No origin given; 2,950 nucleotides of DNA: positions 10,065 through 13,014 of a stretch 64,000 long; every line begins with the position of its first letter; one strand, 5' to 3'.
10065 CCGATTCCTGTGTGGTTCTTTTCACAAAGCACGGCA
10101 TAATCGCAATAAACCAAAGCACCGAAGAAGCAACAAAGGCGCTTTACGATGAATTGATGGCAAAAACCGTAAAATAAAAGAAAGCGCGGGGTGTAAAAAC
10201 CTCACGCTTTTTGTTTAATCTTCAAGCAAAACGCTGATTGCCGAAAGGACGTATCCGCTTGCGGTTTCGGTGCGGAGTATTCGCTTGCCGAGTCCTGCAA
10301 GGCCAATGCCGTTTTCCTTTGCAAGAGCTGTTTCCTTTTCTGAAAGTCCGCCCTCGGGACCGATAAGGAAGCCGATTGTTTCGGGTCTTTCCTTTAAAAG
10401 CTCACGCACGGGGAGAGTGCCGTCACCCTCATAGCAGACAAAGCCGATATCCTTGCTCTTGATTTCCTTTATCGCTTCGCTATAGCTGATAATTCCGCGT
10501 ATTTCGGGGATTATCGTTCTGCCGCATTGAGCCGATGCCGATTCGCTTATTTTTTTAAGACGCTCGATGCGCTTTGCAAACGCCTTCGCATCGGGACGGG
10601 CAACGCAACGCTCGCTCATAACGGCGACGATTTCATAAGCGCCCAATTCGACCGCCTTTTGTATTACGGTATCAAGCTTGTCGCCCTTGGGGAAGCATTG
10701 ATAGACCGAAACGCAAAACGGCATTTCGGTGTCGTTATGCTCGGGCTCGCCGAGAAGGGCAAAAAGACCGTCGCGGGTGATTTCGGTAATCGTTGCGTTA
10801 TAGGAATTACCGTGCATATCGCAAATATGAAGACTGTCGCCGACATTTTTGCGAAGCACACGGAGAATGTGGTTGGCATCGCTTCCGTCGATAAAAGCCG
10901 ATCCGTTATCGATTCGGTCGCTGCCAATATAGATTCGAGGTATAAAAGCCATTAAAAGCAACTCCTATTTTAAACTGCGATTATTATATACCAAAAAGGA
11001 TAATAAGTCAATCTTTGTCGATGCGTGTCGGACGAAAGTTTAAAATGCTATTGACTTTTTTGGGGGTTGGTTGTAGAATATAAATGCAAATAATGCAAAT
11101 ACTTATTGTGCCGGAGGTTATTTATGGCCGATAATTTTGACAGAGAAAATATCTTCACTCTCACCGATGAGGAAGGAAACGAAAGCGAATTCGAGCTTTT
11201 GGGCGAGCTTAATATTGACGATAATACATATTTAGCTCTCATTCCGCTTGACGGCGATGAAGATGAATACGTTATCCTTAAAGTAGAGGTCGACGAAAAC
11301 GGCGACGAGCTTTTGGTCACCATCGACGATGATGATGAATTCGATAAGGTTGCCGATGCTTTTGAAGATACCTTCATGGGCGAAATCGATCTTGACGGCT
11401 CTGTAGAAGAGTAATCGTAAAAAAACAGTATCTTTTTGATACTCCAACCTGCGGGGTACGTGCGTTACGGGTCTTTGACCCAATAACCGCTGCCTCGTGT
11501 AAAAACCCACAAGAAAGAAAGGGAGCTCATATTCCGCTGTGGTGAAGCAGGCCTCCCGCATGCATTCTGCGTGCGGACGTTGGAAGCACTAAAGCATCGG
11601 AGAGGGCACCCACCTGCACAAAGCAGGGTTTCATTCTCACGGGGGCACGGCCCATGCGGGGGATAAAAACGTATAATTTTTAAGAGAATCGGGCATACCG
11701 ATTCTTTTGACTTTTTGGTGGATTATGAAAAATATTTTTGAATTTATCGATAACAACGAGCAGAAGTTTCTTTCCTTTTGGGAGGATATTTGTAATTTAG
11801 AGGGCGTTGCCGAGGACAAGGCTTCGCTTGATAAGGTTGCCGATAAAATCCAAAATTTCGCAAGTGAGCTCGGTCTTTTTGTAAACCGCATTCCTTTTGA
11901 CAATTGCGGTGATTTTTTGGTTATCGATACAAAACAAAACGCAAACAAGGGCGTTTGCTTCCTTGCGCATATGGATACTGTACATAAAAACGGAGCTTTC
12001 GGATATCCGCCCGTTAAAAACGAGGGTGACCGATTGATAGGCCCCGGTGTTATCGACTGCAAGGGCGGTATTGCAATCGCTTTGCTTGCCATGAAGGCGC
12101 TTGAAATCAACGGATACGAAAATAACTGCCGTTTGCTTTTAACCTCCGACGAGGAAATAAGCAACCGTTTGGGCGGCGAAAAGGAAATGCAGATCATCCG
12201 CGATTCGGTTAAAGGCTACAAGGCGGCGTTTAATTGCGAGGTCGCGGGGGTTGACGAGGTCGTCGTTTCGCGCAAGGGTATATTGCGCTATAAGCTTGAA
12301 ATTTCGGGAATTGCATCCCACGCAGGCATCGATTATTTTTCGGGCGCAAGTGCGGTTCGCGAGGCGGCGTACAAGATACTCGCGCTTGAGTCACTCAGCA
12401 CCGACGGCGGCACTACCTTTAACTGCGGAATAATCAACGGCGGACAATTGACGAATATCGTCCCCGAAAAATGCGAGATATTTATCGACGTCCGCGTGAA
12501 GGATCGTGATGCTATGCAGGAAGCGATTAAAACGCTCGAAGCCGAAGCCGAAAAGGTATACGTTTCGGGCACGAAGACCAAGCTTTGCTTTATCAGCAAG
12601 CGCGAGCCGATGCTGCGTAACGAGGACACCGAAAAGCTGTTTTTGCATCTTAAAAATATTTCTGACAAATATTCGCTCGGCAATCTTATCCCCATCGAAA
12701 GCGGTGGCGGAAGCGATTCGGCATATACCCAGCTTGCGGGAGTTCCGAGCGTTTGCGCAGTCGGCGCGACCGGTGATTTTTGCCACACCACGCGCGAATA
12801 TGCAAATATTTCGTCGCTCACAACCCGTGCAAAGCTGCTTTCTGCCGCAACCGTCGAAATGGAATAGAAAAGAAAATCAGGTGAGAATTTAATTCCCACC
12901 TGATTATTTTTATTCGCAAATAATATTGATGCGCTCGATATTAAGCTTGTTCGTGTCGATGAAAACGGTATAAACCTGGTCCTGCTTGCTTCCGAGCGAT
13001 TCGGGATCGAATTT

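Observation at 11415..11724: GC-rich, helix-dense 310-bp intergenic region upstream of an M20 peptidase: unclassified riboswitch-like leader or ncRNA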

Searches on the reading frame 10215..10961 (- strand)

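Call 17: search_protein_families(library=pfam, proteins=[window:10215-10961:-])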
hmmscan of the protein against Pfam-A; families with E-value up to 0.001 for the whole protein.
window:10215-10961:- (248 aa): 2 families
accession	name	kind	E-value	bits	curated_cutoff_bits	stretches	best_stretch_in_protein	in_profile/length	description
PF04452.19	Methyltrans_RNA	-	2.3e-46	157.8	23.9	1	79-243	2-165/165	RNA methyltransferase domain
PF20260.4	PUA_4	-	1.4e-09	38.3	23.9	1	24-68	1-45/48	RNA methyltransferase PUA domain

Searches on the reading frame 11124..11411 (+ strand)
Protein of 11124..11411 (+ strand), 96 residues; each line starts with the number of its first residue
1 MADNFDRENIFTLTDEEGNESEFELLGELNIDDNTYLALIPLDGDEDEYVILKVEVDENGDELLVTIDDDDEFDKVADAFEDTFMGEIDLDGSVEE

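Call 17: search_protein_families(library=pfam, proteins=[window:11124-11411:+])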
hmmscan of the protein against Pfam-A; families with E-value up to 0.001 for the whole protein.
window:11124-11411:+ (96 aa): 1 family
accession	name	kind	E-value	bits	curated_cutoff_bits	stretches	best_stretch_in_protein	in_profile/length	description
PF06949.16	DUF1292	-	6.5e-19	69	24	1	16-82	1-72/75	Protein of unknown function (DUF1292)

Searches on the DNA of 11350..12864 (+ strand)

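Call 4: search_rna_families(source=window, start=11350, end=11800, threshold=evalue, max_evalue=10, show_alignments=5)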
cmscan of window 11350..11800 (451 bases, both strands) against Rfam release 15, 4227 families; matches with E-value up to 10: 6.
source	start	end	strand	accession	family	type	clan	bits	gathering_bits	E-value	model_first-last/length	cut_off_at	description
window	11443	11664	+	RF00013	6S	Gene;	-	43.4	46.4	1.4e-07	1-187/187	no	6S / SsrS RNA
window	11716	11742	-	RF02120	FTX_2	Gene; lncRNA;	-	16.7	48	0.89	71-97/97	no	FTX transcript, XIST regulator conserved region 2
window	11681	11778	-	RF02698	Avalong_thermometer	Cis-reg; thermoregulator;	-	14.8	154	4.3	1-131/131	no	Avalong 5' UTR thermometer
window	11685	11790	+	RF01828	SprD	Gene; sRNA;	-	13.2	100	2.9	1-142/142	no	Small pathogenicity island RNA D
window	11556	11576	+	RF02690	BTH_s1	Gene; sRNA;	-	10.8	74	3.7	47-67/205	no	Burkholderia sRNA 1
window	11690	11800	+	RF02041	HOTTIP_2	Gene; lncRNA;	-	5.3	80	4.5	1-95/374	3'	HOXA transcript at the distal tip, conserved region 2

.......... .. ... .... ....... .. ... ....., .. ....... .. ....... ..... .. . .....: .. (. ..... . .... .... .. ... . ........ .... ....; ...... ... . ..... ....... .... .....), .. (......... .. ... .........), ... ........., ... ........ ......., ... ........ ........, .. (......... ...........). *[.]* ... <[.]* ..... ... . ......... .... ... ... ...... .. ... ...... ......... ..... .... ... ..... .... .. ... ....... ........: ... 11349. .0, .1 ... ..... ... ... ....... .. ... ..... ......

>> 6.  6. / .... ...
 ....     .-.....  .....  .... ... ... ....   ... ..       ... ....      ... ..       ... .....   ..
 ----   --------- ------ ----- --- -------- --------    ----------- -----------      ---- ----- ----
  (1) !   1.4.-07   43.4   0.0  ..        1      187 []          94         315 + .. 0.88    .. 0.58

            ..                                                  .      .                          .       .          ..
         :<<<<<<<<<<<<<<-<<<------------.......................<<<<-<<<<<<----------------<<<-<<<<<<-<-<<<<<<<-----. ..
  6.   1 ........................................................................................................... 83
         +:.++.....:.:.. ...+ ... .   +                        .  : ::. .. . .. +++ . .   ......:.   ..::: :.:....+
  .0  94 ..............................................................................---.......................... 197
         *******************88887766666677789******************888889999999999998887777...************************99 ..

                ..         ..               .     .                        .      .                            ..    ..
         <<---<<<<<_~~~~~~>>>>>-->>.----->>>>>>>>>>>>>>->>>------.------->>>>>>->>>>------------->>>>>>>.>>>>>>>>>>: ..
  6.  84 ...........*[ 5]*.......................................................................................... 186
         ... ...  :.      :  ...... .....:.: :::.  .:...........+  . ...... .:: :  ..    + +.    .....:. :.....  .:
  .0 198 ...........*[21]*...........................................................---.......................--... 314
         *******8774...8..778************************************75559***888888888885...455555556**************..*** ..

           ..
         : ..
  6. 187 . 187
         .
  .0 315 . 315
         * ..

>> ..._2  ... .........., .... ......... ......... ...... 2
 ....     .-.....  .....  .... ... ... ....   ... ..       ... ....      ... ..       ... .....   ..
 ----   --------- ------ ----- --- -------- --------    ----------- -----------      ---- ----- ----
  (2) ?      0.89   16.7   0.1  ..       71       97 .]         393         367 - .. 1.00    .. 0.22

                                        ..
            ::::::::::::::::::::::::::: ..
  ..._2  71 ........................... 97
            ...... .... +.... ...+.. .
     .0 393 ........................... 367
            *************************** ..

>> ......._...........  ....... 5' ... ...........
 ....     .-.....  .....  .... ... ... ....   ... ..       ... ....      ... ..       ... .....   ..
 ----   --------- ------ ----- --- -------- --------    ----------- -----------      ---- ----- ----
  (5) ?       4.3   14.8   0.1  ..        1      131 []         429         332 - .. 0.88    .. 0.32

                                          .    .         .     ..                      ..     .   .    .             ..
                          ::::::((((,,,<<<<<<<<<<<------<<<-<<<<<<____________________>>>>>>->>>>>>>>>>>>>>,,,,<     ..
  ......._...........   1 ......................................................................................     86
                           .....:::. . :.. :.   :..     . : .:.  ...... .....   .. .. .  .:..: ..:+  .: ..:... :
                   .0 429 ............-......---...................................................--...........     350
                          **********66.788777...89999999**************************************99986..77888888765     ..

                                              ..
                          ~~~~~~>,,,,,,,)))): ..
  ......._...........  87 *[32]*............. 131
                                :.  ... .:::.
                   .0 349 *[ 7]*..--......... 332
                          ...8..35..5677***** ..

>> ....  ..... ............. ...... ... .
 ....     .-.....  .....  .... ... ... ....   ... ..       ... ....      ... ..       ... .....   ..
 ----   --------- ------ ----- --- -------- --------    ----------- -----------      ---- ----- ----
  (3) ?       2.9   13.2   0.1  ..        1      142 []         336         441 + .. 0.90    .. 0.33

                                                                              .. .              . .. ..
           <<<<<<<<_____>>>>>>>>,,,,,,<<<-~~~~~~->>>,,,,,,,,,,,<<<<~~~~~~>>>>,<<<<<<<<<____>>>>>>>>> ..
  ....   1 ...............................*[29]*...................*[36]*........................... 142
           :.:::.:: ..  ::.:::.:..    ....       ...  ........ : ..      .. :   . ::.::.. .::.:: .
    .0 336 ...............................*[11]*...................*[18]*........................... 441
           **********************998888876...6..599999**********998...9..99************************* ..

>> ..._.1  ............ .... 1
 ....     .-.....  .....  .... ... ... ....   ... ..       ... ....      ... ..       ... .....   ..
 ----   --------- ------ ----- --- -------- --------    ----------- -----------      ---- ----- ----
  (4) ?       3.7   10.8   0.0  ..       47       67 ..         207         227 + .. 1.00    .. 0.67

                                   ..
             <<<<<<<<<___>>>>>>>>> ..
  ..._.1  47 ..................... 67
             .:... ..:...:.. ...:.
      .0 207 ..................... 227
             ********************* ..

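Call 11: search_rna_families(sources=[L001, L002, L003, L004, L005, L006, L007, L008, L009, L010, L011], threshold=gathering)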
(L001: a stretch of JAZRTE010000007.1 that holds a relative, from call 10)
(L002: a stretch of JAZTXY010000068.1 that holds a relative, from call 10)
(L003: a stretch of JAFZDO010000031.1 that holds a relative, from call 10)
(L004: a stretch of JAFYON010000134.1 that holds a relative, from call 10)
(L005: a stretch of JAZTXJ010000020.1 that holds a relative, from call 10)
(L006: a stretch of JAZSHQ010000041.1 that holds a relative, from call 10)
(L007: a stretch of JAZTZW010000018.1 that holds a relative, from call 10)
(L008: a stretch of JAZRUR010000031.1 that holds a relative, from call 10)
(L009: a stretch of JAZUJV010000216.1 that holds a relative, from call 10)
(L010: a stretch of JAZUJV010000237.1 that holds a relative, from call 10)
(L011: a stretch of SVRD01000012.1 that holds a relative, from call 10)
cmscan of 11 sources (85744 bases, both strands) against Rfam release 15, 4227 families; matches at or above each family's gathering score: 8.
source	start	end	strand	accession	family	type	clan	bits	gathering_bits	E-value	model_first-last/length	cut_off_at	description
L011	5520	5590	-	RF01706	Gut-1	Gene; sRNA;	-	65.9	50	8.9e-11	1-77/77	no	Gut-1 RNA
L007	3717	3941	+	RF00013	6S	Gene;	-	65.1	46.4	1.8e-10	1-187/187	no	6S / SsrS RNA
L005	3717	3941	+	RF00013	6S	Gene;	-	64.1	46.4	3e-10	1-187/187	no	6S / SsrS RNA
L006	3716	3940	+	RF00013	6S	Gene;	-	62.7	46.4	6.8e-10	1-187/187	no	6S / SsrS RNA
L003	1330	1540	+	RF00013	6S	Gene;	-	55.4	46.4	3.7e-08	1-187/187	no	6S / SsrS RNA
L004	3730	3940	+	RF00013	6S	Gene;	-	55.4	46.4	3.7e-08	1-187/187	no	6S / SsrS RNA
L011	3711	3935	+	RF00013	6S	Gene;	-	54.9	46.4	4.9e-08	1-187/187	no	6S / SsrS RNA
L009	3733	3945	+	RF00013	6S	Gene;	-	51.6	46.4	2.8e-07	1-187/187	no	6S / SsrS RNA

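Call 13: search_rna_families(sources=[L001, L002, L008], threshold=evalue, max_evalue=0.01)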
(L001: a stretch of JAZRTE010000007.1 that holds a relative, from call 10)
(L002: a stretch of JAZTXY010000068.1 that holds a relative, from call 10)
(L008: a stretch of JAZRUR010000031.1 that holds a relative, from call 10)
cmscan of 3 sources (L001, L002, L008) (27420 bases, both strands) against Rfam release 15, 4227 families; matches with E-value up to 0.01: 3.
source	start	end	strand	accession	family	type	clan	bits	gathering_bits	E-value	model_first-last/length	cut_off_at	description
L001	3719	3940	+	RF00013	6S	Gene;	-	43.4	46.4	8.5e-06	1-187/187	no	6S / SsrS RNA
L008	3736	3911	+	RF00013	6S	Gene;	-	42.5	46.4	1.3e-05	1-187/187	no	6S / SsrS RNA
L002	3718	3940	+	RF00013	6S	Gene;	-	42.1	46.4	1.7e-05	1-187/187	no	6S / SsrS RNA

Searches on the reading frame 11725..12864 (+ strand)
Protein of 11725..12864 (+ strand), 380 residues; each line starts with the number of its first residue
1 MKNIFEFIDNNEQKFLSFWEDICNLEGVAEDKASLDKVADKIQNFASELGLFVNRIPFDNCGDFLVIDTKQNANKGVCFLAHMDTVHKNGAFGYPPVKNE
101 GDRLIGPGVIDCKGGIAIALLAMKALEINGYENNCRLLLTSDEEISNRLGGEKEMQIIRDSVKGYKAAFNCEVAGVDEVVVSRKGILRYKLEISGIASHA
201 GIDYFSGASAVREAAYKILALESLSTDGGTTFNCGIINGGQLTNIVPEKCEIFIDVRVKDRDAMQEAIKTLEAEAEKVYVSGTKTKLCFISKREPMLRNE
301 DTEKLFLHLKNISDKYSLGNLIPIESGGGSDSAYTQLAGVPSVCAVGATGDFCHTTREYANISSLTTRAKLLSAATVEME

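Call 10: find_related_loci(query=window:11725-12864:+, collection=genome_contigs, flank=4000)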
Query window:11725-12864:+ (380 aa) in genome_contigs; peptide patterns used: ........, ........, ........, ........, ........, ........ (x = any residue, [..] = any of these).
79 stretches matched a pattern; 21 encode a relative of the query (tblastn E <= 1e-3); 21 distinct loci.
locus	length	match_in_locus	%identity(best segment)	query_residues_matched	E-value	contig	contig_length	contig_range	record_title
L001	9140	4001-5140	97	1-380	0e+0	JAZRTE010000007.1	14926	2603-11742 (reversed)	MAG: Eubacteriales bacterium isolate T1900045344_YK20190034.MAGScoT_cleanbin_000026 SGB_6686_k141_902731, whole genome s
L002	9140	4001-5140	95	1-380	0e+0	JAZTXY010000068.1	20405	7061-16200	MAG: Eubacteriales bacterium isolate T1900045328_YK20190017.MAGScoT_cleanbin_000040 SGB_6486_k141_2633003, whole genome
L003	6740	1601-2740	94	1-380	0e+0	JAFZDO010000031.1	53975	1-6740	MAG: Clostridia bacterium isolate RGIG7669 Water_buffalos_Rectum-1__c697048, whole genome shotgun sequence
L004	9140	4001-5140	84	1-380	0e+0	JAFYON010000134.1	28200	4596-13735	MAG: Clostridia bacterium isolate RGIG7278 Water_buffalos_Cecum-4__c720175, whole genome shotgun sequence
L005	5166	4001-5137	75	1-379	0e+0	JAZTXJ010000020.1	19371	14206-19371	MAG: Eubacteriales bacterium isolate T1900045330_YK20190019.MAGScoT_cleanbin_000034 SGB_6515_k141_1783363, whole genome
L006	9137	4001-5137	73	1-379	0e+0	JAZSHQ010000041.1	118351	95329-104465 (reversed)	MAG: Eubacteriales bacterium isolate T1900044574_TS20190040.MAGScoT_cleanbin_000056 SGB_479_k141_1099460, whole genome s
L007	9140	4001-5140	70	1-380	0e+0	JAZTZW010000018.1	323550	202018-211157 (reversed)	MAG: Eubacteriales bacterium isolate T1900045323_YK20190012.MAGScoT_cleanbin_000015 SGB_6392_k141_885205, whole genome s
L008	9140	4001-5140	69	1-379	0e+0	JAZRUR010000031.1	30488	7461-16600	MAG: Eubacteriales bacterium isolate T1900045336_YK20190025.MAGScoT_cleanbin_000042 SGB_6607_k141_2189055, whole genome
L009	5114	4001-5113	52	1-372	2e-124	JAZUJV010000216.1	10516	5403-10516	MAG: Eubacteriales bacterium isolate T1900045250_TH20190020.MAGScoT_cleanbin_000017 SGB_5761_k141_902698, whole genome s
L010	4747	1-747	53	125-373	2e-81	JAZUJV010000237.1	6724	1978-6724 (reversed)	MAG: Eubacteriales bacterium isolate T1900045250_TH20190020.MAGScoT_cleanbin_000017 SGB_5761_k141_5498835, whole genome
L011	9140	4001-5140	71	1-379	0e+0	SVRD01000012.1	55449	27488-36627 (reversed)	MAG: Oscillospiraceae bacterium isolate SIG634 NODE_3198_length_55449_cov_2.317071, whole genome shotgun sequence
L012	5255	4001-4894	30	65-371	1e-26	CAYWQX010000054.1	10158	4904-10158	MAG TPA_asm: uncultured bacterium isolate SRP199154_co2_70 genome assembly, contig: NODE_4652_length_10158_cov_18.529843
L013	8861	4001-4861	29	81-371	8e-18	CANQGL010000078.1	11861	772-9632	MAG: uncultured Lachnospiraceae bacterium isolate Lapin-028__bin15 genome assembly, contig: Lapin-028__NODE_6101_length_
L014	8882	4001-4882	29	73-370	2e-16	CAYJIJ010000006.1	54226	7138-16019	MAG TPA_asm: uncultured Oscillospiraceae bacterium isolate ERP123703_co1_45 genome assembly, contig: NODE_554_length_542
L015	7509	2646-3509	30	81-372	5e-16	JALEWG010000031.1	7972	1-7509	MAG: Lachnospiraceae bacterium isolate SUG393 k141_5937769, whole genome shotgun sequence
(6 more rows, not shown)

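Call 17: search_protein_families(library=pfam, proteins=[window:11725-12864:+])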
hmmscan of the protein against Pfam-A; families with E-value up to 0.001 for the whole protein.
window:11725-12864:+ (380 aa): 4 families
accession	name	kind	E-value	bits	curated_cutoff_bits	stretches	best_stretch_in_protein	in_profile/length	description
PF01546.33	Peptidase_M20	-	1.1e-21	78.1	24.6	1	79-375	2-203/206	Peptidase family M20/M25/M40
PF07687.19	M20_dimer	-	2.1e-20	73.1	21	1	181-282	1-106/107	Peptidase dimerisation domain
PF05343.19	Peptidase_M42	-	4.7e-05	23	23.2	0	303-371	223-292/292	M42 glutamyl aminopeptidase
PF04389.22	Peptidase_M28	-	6.4e-05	23.2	21.3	1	68-177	5-98/193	Peptidase family M28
